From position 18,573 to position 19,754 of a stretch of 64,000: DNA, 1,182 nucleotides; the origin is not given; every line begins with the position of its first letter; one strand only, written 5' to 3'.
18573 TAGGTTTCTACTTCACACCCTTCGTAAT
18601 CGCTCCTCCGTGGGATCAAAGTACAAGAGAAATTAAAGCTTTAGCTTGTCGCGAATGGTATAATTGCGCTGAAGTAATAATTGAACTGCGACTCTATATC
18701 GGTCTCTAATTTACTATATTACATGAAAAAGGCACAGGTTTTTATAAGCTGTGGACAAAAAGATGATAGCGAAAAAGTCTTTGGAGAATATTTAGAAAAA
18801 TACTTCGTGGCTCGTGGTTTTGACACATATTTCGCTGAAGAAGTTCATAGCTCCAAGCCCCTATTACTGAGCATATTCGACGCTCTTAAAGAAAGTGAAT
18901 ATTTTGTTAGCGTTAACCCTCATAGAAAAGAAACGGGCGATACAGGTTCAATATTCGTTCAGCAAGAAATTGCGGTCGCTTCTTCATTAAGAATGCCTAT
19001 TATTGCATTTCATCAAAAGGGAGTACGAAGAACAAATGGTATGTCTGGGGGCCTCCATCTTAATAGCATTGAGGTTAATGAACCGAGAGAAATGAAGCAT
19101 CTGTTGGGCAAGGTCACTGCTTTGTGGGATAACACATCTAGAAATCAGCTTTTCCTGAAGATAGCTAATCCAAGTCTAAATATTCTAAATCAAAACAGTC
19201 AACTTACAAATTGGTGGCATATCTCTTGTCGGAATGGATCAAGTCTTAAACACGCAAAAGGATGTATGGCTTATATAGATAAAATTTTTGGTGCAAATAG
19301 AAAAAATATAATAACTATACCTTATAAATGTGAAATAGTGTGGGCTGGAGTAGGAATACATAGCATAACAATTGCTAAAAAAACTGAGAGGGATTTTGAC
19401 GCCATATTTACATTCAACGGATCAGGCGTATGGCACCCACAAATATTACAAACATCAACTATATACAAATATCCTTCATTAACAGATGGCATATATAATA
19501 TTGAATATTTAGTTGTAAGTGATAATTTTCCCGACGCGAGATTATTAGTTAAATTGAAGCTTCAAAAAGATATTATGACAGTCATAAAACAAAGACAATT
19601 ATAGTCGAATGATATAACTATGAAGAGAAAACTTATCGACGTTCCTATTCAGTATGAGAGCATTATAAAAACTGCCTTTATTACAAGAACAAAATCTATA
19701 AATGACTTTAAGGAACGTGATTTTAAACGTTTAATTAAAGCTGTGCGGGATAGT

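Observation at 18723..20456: Cassette pairing a TIR-like protein with a glycosyltransferase-like partner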

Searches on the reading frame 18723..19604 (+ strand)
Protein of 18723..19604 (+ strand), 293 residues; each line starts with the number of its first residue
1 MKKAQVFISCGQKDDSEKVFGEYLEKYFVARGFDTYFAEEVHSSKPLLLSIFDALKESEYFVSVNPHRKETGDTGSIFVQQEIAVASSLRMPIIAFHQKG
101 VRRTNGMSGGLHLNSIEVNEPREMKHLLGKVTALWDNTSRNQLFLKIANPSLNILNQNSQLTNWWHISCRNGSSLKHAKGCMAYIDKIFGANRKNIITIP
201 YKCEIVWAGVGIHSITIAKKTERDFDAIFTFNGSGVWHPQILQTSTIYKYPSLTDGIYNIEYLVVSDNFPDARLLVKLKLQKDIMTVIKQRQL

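Call 3: search_protein_families(library=pfam, proteins=[window:18723-19604:+], max_evalue=1)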
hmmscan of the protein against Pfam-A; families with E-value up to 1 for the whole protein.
window:18723-19604:+ (293 aa): 0 families

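Call 4: search_protein_families(library=padloc, proteins=[window:18723-19604:+], max_evalue=1)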
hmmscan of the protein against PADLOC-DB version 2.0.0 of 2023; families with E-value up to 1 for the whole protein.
window:18723-19604:+ (293 aa): 0 families

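Call 5: search_protein_families(library=ncbifam, proteins=[window:18723-19604:+], max_evalue=1)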
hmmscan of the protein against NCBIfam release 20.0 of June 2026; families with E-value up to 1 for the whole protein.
window:18723-19604:+ (293 aa): 1 family
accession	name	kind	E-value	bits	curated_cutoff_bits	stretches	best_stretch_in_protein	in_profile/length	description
NF004818.0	PRK06172.1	equivalog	0.036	13.4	336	1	207-238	91-122/253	SDR family oxidoreductase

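Call 6: search_solved_structures(query=window:18723-19604:+, max_evalue=10, show_alignments=3)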
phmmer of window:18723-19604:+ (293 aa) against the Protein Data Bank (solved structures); distinct sequences matched with E-value up to 10: 2.
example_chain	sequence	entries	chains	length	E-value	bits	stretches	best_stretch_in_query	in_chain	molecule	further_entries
8pjw_A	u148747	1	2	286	0.0048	19.6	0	101-132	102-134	SAKe6FE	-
4d7p_A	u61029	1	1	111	0.39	13.3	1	165-212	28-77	SUPEROXIDE REDUCTASE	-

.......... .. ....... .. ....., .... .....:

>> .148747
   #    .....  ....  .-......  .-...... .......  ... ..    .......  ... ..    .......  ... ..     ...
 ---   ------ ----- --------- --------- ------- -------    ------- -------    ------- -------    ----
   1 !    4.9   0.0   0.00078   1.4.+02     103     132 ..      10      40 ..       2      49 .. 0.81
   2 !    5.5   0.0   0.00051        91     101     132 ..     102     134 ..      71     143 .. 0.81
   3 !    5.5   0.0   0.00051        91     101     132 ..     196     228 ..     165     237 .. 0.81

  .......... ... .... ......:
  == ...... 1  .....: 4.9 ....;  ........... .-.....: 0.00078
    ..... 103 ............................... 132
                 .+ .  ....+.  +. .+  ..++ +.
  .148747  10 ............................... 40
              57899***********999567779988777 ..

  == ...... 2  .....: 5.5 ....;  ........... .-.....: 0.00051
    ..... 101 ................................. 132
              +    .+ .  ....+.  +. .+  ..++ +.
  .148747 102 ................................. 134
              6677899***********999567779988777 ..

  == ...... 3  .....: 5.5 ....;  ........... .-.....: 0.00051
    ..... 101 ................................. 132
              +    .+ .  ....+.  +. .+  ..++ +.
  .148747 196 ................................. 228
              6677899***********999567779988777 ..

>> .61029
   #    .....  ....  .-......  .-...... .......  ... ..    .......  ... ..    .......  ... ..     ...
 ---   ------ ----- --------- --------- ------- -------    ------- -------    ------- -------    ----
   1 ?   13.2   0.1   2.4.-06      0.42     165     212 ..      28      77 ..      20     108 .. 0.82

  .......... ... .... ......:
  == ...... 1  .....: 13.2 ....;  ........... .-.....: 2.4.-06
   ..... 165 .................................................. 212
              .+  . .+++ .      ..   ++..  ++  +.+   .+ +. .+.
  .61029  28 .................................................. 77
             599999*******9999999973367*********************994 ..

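Call 8: find_homologous_proteins(query=window:18723-19604:+, max_evalue=0.001)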
Query window:18723-19604:+ (293 aa): 51 proteins with E <= 0.001 among 335 candidates.
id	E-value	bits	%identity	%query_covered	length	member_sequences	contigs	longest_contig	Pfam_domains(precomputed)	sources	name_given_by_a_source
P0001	7.4e-196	667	100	100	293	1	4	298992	-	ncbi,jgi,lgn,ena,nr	ncbi:MAG TPA: hypothetical protein VMR81_07885 [Patescibacteria group bacterium]|nr:hypothetical pro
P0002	5.9e-115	402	62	100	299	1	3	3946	-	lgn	-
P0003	6.1e-115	402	62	100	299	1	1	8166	-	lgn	-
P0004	3.3e-107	376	58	100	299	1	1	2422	-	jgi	jgi:hypothetical protein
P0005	1.1e-106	374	58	100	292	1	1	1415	-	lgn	-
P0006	3.6e-104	366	56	100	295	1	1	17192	-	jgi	-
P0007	4.8e-101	356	56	100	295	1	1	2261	-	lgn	-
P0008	1.3e-100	355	56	100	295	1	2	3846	-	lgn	-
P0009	1.5e-100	354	55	100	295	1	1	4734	-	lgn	-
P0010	2.3e-98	347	52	100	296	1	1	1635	-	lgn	-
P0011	2.8e-98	347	55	100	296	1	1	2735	-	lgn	-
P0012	4.4e-98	346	56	100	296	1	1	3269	-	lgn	-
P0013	3.9e-96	340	55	100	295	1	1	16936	-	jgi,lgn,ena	-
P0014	6.6e-96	339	54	100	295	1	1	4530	-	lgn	-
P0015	2.9e-91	324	52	100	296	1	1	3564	-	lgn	-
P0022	4.2e-68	248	44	100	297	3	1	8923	-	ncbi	-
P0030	7.3e-53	198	39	100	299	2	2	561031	-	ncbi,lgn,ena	-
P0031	9.5e-53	197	39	100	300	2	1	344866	-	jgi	jgi:predicted nucleic-acid-binding Zn-ribbon protein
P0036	1.3e-51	194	39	100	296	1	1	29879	-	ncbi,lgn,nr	ncbi:MAG: toll/interleukin-1 receptor domain-containing protein [Candidatus Pacebacteria bacterium]|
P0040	1.1e-50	191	37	100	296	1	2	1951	-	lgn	-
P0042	1.2e-48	184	38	100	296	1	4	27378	-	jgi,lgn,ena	-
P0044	1.7e-41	161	38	92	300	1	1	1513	-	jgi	jgi:hypothetical protein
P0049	1.1e-19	89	31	96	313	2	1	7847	-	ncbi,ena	-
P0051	1.0e-8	53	37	49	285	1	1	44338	-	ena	-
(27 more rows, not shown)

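Call 15: find_encoding_contigs(protein=P0030, flank=6000, max_places=3)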
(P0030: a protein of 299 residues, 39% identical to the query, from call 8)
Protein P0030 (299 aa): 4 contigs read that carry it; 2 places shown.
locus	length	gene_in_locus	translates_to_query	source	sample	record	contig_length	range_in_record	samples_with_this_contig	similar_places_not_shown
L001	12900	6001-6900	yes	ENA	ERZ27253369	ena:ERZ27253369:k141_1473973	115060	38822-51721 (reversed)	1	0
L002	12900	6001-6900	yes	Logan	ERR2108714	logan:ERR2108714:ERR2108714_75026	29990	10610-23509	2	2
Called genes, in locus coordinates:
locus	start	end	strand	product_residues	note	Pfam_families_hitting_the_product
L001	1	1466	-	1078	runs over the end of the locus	-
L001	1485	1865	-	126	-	-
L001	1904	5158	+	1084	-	PF00158:Sigma54_activat (faint), PF13401:AAA_22 (faint), PF00004:AAA (weak), PF17871:AAA_lid_9, PF07724:AAA_2, PF07728:AAA_5, PF10431:ClpB_D2-small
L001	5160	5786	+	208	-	-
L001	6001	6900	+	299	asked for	-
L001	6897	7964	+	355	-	-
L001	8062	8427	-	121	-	-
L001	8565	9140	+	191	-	-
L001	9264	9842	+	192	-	PF00677:Lum_binding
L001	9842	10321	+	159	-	PF00885:DMRL_synthase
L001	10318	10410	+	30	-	-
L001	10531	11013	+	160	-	PF04073:tRNA_edit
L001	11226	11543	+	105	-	-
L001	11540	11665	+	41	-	-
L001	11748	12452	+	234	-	PF01177:Asp_Glu_race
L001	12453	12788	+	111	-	-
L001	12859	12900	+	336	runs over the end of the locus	PF00579:tRNA-synt_1b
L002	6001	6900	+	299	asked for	-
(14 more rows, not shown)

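Call 16: find_encoding_contigs(protein=P0031, flank=6000, max_places=3)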
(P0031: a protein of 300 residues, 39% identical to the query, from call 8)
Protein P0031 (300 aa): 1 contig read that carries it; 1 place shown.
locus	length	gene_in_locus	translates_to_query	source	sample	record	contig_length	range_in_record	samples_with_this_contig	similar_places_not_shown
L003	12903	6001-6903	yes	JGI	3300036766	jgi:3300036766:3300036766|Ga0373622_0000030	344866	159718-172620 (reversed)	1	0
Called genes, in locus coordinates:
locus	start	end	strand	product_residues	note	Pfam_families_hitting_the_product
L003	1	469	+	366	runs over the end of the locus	PF00091:Tubulin, PF12327:FtsZ_C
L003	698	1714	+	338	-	PF00589:Phage_integrase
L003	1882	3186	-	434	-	PF13481:AAA_25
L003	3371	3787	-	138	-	-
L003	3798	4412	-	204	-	-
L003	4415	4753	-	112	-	-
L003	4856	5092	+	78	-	PF12844:HTH_19, PF13560:HTH_31, PF13443:HTH_26, PF01381:HTH_3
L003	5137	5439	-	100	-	PF18932:DUF5681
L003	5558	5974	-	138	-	-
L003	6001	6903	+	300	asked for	-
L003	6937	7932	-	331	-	PF00565:SNase, PF05901:Excalibur (weak)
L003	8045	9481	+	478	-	-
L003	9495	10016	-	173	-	-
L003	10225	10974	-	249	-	PF01177:Asp_Glu_race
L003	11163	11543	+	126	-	PF00903:Glyoxalase (weak), PF18029:Glyoxalase_6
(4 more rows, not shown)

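Call 17: find_encoding_contigs(protein=P0036, flank=6000, max_places=3)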
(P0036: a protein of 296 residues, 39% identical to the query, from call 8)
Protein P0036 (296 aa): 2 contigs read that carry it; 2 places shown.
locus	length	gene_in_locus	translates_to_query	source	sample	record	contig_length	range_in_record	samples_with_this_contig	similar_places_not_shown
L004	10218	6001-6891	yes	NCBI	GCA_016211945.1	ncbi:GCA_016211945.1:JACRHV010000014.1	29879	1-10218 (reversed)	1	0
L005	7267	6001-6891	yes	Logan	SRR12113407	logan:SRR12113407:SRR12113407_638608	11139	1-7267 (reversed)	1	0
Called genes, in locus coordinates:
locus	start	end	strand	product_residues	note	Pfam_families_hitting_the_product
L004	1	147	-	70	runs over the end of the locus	PF00137:ATP-synt_C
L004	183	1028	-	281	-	PF00119:ATP-synt_A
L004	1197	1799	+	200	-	PF00753:Lactamase_B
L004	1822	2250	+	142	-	-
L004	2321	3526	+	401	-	PF08241:Methyltransf_11 (weak), PF08242:Methyltransf_12 (faint), PF13649:Methyltransf_25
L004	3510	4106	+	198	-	-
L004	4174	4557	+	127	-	PF00903:Glyoxalase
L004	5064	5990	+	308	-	-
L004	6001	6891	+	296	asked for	-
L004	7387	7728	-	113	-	PF08378:NERD, PF02021:UPF0102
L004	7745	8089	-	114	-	PF01245:Ribosomal_L19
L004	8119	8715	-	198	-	PF00156:Pribosyltran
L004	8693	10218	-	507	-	PF06418:CTP_synth_N, PF00117:GATase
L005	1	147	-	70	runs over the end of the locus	PF00137:ATP-synt_C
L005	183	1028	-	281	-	PF00119:ATP-synt_A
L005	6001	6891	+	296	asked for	-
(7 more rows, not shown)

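Call 21: find_related_loci(query=A1, collection=metagenome_contigs, flank=6000)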
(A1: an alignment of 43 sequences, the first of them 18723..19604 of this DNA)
Query A1 (293 aa) in metagenome_contigs; peptide patterns used: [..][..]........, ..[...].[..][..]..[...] (x = any residue, [..] = any of these).
599 stretches matched a pattern (row limit reached: there are more); 318 encode a relative of the query (tblastn E <= 1e-3); the best 80 are kept; 80 distinct loci.
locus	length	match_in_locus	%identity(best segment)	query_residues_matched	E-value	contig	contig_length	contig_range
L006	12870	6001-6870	55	1-288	2e-101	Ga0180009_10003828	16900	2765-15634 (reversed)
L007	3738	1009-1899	43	3-292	1e-70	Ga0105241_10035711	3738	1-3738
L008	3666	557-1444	41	1-284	1e-61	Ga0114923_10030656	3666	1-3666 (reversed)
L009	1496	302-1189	38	1-293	3e-63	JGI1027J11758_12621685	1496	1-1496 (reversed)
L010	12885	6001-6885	39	1-293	5e-60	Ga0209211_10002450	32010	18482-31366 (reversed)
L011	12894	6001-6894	39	1-293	1e-58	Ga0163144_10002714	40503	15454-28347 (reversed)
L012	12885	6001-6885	40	1-288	2e-58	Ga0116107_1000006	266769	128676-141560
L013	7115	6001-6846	40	1-272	1e-57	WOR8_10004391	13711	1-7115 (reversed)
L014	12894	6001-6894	39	1-293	1e-57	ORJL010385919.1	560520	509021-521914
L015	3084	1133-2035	39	1-289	7e-57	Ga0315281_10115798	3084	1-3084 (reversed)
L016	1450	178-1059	38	1-292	1e-56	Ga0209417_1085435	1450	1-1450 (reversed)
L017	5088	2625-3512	37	1-287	2e-53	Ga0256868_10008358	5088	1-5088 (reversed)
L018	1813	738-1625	37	1-287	8e-55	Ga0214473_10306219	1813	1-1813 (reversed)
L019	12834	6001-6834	37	1-269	7e-53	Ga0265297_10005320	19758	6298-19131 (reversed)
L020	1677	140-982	36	1-272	5e-54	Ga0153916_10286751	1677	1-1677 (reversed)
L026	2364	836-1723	37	1-287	3e-52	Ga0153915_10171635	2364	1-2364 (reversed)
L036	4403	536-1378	36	1-272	4e-49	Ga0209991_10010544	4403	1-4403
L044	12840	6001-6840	36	1-269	2e-47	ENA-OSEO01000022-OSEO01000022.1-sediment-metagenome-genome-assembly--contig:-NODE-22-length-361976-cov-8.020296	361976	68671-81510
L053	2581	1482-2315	35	1-269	8e-45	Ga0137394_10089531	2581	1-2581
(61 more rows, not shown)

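Call 24: predict_structure(alignment_id=A1)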
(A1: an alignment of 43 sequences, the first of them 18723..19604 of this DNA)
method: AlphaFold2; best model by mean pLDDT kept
length: 293 residues; sequences in the alignment: 43
mean_pLDDT: 90.5   pTM: 0.82
mean pLDDT of the five models: 90.5, 90.2, 90.0, 89.8, 89.8
residues with pLDDT >= 90: 206; 70-90: 76; 50-70: 10; < 50: 1
segments of 3 or more residues with pLDDT < 50: none
pLDDT, mean of each block of 10 residues (from residue 1): 93 87 95 85 60 90 92 86 91 93 81 89 93 94 95 94 97 94 94 77 91 94 97 94 83 94 96 97 96 95
secondary structure, 60 per line:
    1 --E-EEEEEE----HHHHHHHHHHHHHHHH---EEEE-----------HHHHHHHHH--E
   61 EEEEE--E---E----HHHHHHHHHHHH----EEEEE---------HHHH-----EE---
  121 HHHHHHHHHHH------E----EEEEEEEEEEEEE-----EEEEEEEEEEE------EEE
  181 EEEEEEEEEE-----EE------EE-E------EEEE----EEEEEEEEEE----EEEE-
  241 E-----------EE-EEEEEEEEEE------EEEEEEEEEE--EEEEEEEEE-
elements in order: E5-10 H15-30 E34-37 H49-57 E60-65 H77-88 E93-97 H107-110 H121-131 E143-155 E161-171 E178-190 E214-217 E222-231 E236-239 E256-265 E272-281 E284-292

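Call 29: fold_search(model_id=the predicted structure, library=pdb)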
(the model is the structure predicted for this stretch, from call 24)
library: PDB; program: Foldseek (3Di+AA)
matches with E <= 10: 1407; with E <= 0.001: 106
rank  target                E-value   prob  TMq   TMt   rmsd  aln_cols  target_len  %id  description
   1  5z87_A                1.3e-06  1.00  0.32  0.14  18.9       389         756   10  Structural of a novel b-glucosidase EmGH1 at 2.3 angstrom from Erythrobacter marinus (released 2019-02-06)
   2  7ms2_A                1.5e-06  1.00  0.25  0.11  20.0       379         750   10  Three-dimensional structure of a GH3 Beta-glucosidase from Clostridium thermocellum in complex with glycerol (released 2022-05-18)
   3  9lql_A                2.5e-06  1.00  0.24  0.11  20.2       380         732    9  Structure of STG-hydrolyzing beta-glucosidase 1 (PSTG1) complexed with heptyl 1-thio-beta-D-glucopyranoside (released 2026-02-04)
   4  7ms2_B                2.7e-06  1.00  0.24  0.11  19.9       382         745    9  Three-dimensional structure of a GH3 Beta-glucosidase from Clostridium thermocellum in complex with glycerol (released 2022-05-18)
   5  9lql_B                3.0e-06  1.00  0.24  0.11  20.2       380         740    9  Structure of STG-hydrolyzing beta-glucosidase 1 (PSTG1) complexed with heptyl 1-thio-beta-D-glucopyranoside (released 2026-02-04)
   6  9lql_D                5.6e-06  1.00  0.25  0.11  20.1       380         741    9  Structure of STG-hydrolyzing beta-glucosidase 1 (PSTG1) complexed with heptyl 1-thio-beta-D-glucopyranoside (released 2026-02-04)
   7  8j9f_A                5.9e-06  0.99  0.26  0.11  20.6       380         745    9  Structure of STG-hydrolyzing beta-glucosidase 1 (PSTG1) (released 2024-04-10)
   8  5z87_B                9.4e-06  1.00  0.32  0.14  18.9       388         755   10  Structural of a novel b-glucosidase EmGH1 at 2.3 angstrom from Erythrobacter marinus (released 2019-02-06)
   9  6r5r_A                1.1e-05  1.00  0.32  0.14  18.8       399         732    8  The crystal structure of Glycoside Hydrolase BglX inactive mutant D286N from P. aeruginosa in complex with cellobiose (released 2020-04-15)
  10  6r5p_B                1.3e-05  1.00  0.28  0.12  18.5       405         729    8  The crystal structure of Glycoside Hydrolase BglX inactive mutant D286N from P. aeruginosa in complex with glucose (released 2020-04-15)
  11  6r5p_A                1.4e-05  1.00  0.27  0.12  19.0       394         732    9  The crystal structure of Glycoside Hydrolase BglX inactive mutant D286N from P. aeruginosa in complex with glucose (released 2020-04-15)
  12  6r5i_B                1.5e-05  1.00  0.28  0.12  19.2       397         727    8  The crystal structure of the Glycoside Hydrolase BglX from P. aeruginosa (released 2020-04-15)
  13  8j9f_C                1.5e-05  0.99  0.26  0.11  20.2       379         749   10  Structure of STG-hydrolyzing beta-glucosidase 1 (PSTG1) (released 2024-04-10)
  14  7zeq_X                1.6e-05  0.99  0.25  0.11  18.8       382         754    8  Apo crystal structure of beta-xylosidase from Thermotoga maritima (released 2023-04-19)
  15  8ifl_A                1.7e-05  1.00  0.32  0.23  25.1       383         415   11  Cryo-EM structure of tetrameric SPARTA gRNA-ssDNA target complex in state 1 (released 2024-01-17)
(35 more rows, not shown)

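Call 31: search_protein_families(library=pfam, alignment_id=A1, max_evalue=1)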
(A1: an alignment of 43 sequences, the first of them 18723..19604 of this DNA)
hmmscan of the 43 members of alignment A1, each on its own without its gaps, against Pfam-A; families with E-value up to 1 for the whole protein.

A. member 1, window:18723-19604:+ (293 aa): 0 families

B. families by the number of members that match (of 43 scanned): 24 families
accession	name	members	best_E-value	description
PF13676.11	TIR_2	23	6.5e-05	TIR domain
PF13271.11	DUF4062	9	0.005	Domain of unknown function (DUF4062)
PF22325.2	CR4_N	3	0.0037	Interferon-gamma receptor, N-terminal domain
PF18363.6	PI_PP_I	2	0.0013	Phosphoinositide phosphatase insertion domain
PF19788.4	DUF6272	2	0.0053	Family of unknown function (DUF6272)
PF01582.25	TIR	2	0.038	TIR domain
PF15622.11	CENP_C_N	1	0.016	Kinetochore assembly subunit CENP-C N-terminal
PF13729.12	TraF_2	1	0.024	F plasmid transfer operon, TraF, protein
PF07380.17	Pneumo_M2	1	0.028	Pneumovirus M2 protein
PF21146.3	ICAM1_3_5_D2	1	0.029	ICAM-1/3/5, D2 domain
PF13791.11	Sigma_reg_C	1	0.04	Sigma factor regulator C-terminal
PF06827.20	zf-FPG_IleRS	1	0.046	Zinc finger found in FPG and IleRS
PF20001.5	DUF6428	1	0.06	Family of unknown function (DUF6428)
PF07495.19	Y_Y_Y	1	0.078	Y_Y_Y domain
PF13287.12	Fn3_assoc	1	0.083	Fn3 associated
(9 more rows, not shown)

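Call 32: search_solved_structures(query=A1, max_evalue=10, show_alignments=5)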
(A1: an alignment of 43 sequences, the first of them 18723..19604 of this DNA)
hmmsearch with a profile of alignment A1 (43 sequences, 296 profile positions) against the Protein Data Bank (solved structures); distinct sequences matched with E-value up to 10: 0.

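Call 38: find_encoding_contigs(protein=P0003, flank=6000, max_places=3)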
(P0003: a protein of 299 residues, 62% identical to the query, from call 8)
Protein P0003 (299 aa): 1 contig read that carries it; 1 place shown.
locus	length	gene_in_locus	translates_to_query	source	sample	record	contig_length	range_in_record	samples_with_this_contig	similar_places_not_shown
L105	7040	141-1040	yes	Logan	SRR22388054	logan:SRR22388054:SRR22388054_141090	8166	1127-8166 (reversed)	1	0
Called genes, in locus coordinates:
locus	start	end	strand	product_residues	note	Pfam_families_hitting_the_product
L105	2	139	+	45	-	?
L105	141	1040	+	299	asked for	-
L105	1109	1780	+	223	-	PF12697:Abhydrolase_6 (weak), PF00561:Abhydrolase_1 (faint), PF07819:PGAP1, PF12146:Hydrolase_4 (faint)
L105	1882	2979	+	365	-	-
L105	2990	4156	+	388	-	PF05970:PIF1 (weak), PF13086:AAA_11 (faint), PF13604:AAA_30, PF09848:SLFN-g3_helicase (faint), PF13245:AAA_19, PF01443:Viral_helicase1 (faint), PF18335:SH3_13 (faint), PF13538:UvrD_C_2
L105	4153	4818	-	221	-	PF03167:UDG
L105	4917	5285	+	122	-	-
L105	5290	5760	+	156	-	PF18931:DUF5680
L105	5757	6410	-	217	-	PF13521:AAA_28, PF13671:AAA_33 (weak), PF01712:dNK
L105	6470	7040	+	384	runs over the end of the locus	PF07787:TMEM43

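Call 47: find_encoding_contigs(protein=P0001, flank=10000, max_places=6)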
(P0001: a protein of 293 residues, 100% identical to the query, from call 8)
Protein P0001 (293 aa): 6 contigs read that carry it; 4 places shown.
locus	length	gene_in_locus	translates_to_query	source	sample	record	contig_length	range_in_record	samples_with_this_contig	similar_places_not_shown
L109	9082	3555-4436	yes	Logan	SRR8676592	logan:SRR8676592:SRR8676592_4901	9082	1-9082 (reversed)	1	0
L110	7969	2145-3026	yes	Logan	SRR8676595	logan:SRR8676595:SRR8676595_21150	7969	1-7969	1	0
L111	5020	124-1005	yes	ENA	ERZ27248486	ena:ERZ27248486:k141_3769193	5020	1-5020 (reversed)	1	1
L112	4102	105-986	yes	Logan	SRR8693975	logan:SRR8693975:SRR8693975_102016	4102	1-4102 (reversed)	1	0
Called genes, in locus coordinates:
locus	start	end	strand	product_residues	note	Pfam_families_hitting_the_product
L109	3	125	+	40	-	?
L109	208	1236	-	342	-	PF13489:Methyltransf_23 (weak), PF08241:Methyltransf_11, PF08242:Methyltransf_12 (weak), PF13649:Methyltransf_25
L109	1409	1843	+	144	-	-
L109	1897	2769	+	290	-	-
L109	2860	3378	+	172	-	PF24838:8xMP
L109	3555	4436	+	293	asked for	-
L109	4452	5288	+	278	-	-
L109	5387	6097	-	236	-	-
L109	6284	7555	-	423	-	-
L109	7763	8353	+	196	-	-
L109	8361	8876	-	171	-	-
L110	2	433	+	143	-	?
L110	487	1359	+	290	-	-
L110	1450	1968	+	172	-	PF24838:8xMP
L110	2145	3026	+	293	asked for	-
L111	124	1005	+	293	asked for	-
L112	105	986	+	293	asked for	-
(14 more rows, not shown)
